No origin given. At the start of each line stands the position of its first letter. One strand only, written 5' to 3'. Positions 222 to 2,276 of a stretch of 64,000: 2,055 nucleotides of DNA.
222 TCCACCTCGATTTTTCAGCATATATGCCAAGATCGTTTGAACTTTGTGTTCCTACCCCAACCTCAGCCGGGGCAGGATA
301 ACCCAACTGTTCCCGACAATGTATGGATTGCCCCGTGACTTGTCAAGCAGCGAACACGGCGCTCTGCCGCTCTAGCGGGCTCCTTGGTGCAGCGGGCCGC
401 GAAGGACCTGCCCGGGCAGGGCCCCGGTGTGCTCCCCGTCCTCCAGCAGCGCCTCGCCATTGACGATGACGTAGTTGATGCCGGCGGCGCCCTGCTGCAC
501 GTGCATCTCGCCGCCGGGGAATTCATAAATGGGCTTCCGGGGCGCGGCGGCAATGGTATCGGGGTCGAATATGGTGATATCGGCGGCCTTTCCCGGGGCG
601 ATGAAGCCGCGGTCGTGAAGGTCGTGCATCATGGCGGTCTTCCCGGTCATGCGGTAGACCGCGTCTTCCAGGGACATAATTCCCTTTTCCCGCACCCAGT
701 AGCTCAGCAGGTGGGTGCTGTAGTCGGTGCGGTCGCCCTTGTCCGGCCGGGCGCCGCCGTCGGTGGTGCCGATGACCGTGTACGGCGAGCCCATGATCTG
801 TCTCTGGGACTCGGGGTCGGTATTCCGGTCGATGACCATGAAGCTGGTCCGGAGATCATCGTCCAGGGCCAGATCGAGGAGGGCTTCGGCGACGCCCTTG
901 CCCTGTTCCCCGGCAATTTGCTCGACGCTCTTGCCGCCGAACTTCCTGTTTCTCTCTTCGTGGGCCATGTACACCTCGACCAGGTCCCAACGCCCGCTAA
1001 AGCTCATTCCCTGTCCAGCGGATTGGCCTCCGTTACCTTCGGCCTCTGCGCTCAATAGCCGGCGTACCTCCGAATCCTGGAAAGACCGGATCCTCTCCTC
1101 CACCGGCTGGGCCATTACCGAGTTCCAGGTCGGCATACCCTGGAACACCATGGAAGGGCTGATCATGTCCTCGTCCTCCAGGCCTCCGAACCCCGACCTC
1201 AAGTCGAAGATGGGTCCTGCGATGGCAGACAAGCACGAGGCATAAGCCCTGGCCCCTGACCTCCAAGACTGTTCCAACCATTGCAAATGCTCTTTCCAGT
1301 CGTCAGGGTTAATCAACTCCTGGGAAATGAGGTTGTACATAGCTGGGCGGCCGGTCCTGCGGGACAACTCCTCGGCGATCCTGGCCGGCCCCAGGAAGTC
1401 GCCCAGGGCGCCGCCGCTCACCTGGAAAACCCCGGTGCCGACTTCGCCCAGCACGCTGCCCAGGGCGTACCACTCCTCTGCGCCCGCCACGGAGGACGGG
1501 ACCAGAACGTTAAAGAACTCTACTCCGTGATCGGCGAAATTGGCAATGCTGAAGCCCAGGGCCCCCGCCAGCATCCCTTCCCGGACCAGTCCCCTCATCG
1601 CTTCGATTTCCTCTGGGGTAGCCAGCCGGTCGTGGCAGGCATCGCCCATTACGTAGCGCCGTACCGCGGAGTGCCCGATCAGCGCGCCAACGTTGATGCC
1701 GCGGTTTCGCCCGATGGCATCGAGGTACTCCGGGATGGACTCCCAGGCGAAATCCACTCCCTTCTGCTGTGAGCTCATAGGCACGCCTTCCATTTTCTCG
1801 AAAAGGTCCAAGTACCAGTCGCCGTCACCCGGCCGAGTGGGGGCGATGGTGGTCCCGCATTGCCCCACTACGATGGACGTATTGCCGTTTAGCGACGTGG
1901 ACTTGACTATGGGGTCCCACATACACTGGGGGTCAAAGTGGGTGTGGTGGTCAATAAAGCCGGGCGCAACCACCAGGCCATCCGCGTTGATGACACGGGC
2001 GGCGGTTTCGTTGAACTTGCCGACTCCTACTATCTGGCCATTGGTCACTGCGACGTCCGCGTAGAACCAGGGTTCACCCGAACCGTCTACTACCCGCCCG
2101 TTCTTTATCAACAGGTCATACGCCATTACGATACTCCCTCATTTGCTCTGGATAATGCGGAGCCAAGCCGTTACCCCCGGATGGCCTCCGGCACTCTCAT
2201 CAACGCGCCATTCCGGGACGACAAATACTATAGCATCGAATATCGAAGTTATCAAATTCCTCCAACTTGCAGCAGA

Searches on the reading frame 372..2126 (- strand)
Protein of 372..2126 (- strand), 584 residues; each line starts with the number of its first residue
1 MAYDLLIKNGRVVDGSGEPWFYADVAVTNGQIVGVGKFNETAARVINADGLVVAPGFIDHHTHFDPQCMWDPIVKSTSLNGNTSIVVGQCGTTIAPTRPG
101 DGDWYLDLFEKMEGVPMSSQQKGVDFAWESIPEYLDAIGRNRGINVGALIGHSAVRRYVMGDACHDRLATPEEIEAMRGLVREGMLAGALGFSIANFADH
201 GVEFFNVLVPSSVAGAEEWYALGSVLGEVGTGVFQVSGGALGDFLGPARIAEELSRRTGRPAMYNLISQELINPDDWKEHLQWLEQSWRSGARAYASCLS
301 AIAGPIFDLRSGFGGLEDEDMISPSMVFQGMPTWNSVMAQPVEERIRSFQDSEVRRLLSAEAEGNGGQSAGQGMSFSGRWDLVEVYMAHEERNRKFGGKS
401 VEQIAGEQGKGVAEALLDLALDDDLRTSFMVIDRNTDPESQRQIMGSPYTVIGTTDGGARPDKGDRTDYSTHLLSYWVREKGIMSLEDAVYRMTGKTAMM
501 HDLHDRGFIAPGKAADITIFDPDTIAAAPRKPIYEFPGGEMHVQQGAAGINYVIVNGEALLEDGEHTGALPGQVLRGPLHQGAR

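Call 69: search_protein_families(library=pfam, proteins=[window:372-2126:-], max_evalue=0.00001)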
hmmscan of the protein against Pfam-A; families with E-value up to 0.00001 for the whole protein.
window:372-2126:- (584 aa): 2 families
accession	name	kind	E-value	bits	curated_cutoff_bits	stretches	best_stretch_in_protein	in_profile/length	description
PF07969.17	Amidohydro_3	-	1.5e-32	114.1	29.7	1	44-557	1-468/472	Amidohydrolase family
PF01979.26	Amidohydro_1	-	2.5e-09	37.3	25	1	465-558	262-343/345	Amidohydrolase family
